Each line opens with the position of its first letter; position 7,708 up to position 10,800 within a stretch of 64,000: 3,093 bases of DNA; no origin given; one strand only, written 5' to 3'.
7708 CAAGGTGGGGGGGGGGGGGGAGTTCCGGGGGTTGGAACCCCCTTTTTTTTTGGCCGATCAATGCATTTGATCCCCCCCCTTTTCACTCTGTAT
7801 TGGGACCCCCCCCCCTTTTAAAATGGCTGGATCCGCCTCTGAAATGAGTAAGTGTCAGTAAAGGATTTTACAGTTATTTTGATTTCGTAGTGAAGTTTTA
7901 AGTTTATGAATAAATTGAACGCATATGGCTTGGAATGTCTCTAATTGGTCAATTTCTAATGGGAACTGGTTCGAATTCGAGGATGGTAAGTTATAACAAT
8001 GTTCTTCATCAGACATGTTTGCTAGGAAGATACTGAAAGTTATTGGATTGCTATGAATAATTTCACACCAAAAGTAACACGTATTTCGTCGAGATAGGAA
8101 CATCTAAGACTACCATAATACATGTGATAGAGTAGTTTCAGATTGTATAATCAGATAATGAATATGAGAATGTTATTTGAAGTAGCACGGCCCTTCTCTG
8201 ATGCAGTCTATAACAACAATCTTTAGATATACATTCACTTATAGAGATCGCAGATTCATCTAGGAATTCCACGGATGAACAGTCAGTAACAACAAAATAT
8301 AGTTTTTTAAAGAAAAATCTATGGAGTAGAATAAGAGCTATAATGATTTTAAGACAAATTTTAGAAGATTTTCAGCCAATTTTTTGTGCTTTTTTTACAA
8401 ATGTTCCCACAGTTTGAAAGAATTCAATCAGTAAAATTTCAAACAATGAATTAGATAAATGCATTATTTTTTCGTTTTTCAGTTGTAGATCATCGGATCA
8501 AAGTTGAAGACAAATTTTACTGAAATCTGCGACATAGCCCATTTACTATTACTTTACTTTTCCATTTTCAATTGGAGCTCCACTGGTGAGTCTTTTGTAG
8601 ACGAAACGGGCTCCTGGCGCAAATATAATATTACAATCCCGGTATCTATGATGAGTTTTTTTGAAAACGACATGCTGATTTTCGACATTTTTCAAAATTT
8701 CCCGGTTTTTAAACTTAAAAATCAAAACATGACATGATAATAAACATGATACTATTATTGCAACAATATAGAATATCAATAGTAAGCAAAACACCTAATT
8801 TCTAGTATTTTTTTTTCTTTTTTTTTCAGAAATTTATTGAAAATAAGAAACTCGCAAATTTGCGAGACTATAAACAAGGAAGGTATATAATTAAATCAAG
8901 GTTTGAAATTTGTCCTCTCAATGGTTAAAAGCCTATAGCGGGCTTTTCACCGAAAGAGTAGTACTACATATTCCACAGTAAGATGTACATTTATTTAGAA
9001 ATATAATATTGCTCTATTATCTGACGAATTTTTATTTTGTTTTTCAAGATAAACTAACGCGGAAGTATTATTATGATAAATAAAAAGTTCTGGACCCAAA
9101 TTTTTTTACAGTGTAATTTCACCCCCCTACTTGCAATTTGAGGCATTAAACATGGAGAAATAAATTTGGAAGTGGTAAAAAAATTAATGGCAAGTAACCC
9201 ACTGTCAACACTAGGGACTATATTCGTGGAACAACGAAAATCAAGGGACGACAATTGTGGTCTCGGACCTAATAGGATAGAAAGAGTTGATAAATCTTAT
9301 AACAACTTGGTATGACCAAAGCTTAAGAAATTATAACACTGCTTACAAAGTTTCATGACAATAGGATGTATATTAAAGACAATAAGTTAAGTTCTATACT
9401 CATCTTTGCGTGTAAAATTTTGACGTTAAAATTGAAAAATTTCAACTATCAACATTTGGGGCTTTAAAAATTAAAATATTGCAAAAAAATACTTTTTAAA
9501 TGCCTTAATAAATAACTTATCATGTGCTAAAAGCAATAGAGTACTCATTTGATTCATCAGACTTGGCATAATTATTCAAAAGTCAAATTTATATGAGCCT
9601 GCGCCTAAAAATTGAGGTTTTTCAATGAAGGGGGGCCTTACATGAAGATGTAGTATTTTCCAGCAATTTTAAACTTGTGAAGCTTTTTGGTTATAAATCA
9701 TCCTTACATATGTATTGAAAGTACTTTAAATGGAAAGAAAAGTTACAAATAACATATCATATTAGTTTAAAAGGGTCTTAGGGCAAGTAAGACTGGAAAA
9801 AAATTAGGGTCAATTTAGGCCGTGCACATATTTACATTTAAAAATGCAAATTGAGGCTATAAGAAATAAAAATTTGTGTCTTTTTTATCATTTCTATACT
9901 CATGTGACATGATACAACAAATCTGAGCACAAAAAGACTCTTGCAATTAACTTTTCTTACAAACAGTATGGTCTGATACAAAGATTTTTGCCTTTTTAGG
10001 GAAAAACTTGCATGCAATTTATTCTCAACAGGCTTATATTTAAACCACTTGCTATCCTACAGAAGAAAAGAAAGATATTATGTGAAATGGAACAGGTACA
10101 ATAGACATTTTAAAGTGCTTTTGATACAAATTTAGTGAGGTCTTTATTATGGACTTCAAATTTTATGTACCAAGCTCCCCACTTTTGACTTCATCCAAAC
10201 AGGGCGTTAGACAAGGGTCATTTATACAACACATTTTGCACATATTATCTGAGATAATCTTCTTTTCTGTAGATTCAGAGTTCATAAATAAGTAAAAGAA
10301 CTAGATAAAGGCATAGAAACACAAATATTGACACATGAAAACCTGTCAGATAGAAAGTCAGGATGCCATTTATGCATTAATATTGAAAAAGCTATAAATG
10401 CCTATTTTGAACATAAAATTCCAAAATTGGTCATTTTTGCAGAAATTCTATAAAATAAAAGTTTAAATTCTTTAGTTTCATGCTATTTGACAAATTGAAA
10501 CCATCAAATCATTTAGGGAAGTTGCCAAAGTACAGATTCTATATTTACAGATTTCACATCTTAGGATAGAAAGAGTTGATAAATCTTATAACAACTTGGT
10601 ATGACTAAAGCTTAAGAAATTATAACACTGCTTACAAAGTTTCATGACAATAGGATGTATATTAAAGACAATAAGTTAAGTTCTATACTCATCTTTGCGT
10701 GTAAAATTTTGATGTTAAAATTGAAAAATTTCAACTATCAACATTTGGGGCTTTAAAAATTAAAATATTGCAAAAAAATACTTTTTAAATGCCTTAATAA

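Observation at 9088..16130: A 1289-bp satellite in exactly five copies, packaged between inverted junctions and 139-bp direct repeats, looking like cargo of a composite element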

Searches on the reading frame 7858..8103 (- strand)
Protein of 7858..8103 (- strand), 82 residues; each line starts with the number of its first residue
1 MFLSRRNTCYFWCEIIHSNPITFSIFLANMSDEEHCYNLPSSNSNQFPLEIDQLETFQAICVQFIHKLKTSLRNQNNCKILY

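Call 34: search_protein_families(library=pfam, proteins=[window:7858-8103:-], max_evalue=1)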
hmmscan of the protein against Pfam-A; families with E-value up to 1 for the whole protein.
seq(82 aa): 1 family
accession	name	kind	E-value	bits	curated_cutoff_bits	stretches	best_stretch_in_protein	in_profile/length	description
PF23337.1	PTHB1_pf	-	0.026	14.9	24.7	1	39-77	62-100/110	PTHB1 platform domain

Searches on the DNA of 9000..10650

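Call 53: search_rna_families(source=window, start=9000, end=10650, threshold=evalue, max_evalue=1)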
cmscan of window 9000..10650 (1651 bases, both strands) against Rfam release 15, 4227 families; matches with E-value up to 1: 0.
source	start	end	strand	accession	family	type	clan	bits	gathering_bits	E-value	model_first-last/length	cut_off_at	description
